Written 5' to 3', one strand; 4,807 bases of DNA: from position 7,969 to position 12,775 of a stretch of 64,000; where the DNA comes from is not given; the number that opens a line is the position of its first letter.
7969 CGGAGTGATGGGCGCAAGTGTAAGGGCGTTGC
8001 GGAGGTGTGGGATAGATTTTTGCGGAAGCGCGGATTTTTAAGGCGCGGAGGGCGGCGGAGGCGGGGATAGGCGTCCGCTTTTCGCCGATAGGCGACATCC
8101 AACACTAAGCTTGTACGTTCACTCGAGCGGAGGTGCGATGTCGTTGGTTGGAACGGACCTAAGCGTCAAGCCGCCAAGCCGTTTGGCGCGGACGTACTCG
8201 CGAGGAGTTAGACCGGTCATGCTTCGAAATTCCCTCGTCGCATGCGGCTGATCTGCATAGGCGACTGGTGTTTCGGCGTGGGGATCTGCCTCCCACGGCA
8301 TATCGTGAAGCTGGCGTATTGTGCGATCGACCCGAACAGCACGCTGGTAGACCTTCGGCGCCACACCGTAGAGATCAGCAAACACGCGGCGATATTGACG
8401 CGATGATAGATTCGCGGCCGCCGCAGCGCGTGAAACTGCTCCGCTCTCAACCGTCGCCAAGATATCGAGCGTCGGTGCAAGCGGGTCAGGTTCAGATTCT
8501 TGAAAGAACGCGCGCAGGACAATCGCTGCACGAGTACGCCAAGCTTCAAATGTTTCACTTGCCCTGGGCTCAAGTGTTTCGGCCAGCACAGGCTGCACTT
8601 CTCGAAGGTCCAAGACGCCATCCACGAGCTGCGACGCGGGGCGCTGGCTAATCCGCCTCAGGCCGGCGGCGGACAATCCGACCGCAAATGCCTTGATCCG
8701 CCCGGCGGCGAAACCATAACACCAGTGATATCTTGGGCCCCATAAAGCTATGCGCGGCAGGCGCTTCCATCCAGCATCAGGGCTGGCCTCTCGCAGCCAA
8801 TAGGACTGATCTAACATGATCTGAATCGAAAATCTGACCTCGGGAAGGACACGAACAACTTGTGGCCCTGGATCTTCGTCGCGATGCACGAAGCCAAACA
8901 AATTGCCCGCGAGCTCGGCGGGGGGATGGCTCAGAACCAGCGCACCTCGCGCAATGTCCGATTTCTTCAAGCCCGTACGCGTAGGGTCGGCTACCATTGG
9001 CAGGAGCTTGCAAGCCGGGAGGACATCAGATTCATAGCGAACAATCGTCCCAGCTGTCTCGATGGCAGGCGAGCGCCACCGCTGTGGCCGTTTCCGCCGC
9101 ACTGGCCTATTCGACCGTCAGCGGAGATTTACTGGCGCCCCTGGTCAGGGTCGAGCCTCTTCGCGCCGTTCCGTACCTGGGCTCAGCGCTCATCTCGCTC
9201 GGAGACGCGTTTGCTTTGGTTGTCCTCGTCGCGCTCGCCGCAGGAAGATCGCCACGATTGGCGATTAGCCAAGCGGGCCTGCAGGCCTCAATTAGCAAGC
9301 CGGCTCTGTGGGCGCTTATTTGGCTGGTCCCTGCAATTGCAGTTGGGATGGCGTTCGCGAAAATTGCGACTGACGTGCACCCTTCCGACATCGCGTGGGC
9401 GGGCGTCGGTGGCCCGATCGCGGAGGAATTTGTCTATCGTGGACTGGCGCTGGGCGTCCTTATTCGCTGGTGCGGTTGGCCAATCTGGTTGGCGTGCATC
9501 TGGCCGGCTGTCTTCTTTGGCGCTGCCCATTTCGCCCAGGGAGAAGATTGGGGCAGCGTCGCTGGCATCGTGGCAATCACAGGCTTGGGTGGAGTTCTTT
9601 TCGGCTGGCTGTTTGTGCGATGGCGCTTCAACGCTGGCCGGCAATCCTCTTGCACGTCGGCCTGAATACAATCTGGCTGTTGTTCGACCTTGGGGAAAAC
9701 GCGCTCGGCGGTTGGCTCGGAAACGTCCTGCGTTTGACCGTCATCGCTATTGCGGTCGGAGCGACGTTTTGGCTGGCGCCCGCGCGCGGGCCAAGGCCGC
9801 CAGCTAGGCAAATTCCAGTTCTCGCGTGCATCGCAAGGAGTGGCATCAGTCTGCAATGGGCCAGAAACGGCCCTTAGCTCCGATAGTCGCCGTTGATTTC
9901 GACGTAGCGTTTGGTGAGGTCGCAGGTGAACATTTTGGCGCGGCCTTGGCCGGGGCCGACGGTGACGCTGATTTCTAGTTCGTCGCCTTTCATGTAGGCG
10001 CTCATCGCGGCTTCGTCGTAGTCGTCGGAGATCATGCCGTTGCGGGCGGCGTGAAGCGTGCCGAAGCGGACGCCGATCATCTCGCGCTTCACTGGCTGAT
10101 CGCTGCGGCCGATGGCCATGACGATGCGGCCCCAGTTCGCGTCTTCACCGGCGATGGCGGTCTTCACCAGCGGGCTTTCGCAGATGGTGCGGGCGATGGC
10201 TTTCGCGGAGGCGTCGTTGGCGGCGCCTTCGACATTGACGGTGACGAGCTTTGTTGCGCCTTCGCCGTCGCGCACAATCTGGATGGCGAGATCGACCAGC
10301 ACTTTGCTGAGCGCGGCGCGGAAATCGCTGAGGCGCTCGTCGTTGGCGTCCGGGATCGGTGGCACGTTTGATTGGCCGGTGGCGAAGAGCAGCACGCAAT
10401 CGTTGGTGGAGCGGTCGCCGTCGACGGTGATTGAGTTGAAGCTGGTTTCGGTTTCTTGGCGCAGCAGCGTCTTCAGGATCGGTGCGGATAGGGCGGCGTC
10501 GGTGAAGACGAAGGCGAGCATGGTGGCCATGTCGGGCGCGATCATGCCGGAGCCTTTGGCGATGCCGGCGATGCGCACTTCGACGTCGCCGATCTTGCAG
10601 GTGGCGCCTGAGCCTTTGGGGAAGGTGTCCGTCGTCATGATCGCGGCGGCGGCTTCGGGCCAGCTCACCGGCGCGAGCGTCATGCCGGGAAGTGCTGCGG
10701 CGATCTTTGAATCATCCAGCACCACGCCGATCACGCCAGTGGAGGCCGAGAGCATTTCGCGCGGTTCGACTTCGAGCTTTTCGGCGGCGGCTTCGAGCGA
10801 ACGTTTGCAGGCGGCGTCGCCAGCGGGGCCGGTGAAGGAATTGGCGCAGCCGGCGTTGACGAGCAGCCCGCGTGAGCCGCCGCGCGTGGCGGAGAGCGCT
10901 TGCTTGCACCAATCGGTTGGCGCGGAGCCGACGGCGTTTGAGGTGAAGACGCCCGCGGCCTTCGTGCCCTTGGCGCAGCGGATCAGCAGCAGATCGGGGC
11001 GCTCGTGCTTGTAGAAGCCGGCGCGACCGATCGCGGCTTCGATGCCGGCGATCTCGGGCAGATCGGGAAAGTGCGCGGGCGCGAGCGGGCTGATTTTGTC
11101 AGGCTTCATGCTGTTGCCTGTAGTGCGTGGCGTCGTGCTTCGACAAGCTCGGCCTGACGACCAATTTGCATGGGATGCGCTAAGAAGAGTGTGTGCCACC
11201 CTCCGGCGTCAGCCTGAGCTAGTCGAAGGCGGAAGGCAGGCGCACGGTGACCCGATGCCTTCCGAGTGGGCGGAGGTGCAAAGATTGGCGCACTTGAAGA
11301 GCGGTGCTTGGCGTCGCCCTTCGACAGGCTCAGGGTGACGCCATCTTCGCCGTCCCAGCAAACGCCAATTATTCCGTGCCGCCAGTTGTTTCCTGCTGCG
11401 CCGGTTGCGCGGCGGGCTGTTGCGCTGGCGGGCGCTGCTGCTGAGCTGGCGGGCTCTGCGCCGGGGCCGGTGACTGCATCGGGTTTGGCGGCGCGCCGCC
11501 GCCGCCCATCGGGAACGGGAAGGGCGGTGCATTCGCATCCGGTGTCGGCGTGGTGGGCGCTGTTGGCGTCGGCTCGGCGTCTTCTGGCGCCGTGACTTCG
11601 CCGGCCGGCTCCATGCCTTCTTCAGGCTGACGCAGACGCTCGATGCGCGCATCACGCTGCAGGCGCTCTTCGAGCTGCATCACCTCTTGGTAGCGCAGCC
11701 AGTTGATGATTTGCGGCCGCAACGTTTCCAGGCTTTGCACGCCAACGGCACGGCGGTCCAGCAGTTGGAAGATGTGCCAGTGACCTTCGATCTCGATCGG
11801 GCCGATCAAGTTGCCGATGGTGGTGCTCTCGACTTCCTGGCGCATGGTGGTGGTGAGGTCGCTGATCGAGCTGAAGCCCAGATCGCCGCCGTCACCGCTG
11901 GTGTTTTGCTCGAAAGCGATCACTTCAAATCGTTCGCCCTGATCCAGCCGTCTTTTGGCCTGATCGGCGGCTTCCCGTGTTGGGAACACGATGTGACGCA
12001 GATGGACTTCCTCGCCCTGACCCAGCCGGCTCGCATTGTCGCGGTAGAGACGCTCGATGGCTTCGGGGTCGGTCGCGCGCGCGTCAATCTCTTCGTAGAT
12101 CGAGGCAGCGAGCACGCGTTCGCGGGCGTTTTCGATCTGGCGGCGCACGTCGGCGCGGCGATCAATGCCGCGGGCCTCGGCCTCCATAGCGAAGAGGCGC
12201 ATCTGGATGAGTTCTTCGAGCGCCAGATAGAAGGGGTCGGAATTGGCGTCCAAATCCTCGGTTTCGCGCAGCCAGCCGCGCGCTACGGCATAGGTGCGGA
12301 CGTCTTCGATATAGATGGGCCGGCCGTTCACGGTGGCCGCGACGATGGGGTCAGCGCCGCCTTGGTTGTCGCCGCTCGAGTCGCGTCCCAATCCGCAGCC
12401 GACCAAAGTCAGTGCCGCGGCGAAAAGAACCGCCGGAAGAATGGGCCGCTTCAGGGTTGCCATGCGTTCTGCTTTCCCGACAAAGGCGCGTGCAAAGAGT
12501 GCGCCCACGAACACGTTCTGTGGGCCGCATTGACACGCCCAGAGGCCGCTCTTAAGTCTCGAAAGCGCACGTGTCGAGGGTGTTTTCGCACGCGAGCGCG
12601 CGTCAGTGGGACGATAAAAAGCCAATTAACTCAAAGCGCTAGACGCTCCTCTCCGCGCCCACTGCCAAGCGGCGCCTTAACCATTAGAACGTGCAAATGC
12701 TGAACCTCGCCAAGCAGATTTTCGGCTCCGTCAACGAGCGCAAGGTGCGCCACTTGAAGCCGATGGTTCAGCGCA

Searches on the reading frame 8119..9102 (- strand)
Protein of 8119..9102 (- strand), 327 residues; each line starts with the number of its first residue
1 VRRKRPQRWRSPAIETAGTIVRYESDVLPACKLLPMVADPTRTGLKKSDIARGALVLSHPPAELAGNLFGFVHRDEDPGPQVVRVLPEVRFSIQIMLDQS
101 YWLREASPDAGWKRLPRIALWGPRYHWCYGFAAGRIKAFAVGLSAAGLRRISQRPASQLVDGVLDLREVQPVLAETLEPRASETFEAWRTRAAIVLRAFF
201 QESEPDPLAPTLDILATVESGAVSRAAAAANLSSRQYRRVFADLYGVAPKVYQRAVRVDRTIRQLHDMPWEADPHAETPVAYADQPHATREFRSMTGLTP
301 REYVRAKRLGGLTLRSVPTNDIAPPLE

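Call 54: search_protein_families(library=pfam, proteins=[window:8119-9102:-], max_evalue=0.001)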
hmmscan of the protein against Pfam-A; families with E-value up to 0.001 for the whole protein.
window:8119-9102:- (327 aa): 2 families
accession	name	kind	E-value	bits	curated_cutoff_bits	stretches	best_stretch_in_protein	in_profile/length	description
PF12833.13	HTH_18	-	1.3e-11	45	33.6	1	227-305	2-79/80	Helix-turn-helix domain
PF00165.29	HTH_AraC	-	5.7e-06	26.8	26.6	0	281-304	19-41/42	Bacterial regulatory helix-turn-helix proteins, AraC family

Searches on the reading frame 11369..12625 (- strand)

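Call 33: search_protein_families(library=pfam, proteins=[window:11369-12625:-], max_evalue=0.1)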
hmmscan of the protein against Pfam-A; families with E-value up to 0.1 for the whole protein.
window:11369-12625:- (418 aa): 5 families
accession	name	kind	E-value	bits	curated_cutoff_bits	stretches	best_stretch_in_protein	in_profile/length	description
PF13145.12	Rotamase_2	-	1.1e-13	52.5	27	1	186-303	2-120/121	PPIC-type PPIASE domain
PF00639.27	Rotamase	-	3.9e-07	31.4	21.7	1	217-288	19-95/97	PPIC-type PPIASE domain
PF13616.12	Rotamase_3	-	0.0001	23.2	22.5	1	210-291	19-115/116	PPIC-type PPIASE domain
PF13624.11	SurA_N_3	-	0.0011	19.3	27.2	1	61-166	12-119/162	SurA-like N-terminal domain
PF07237.17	DUF1428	-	0.096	13.4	27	0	198-234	56-92/102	Protein of unknown function (DUF1428)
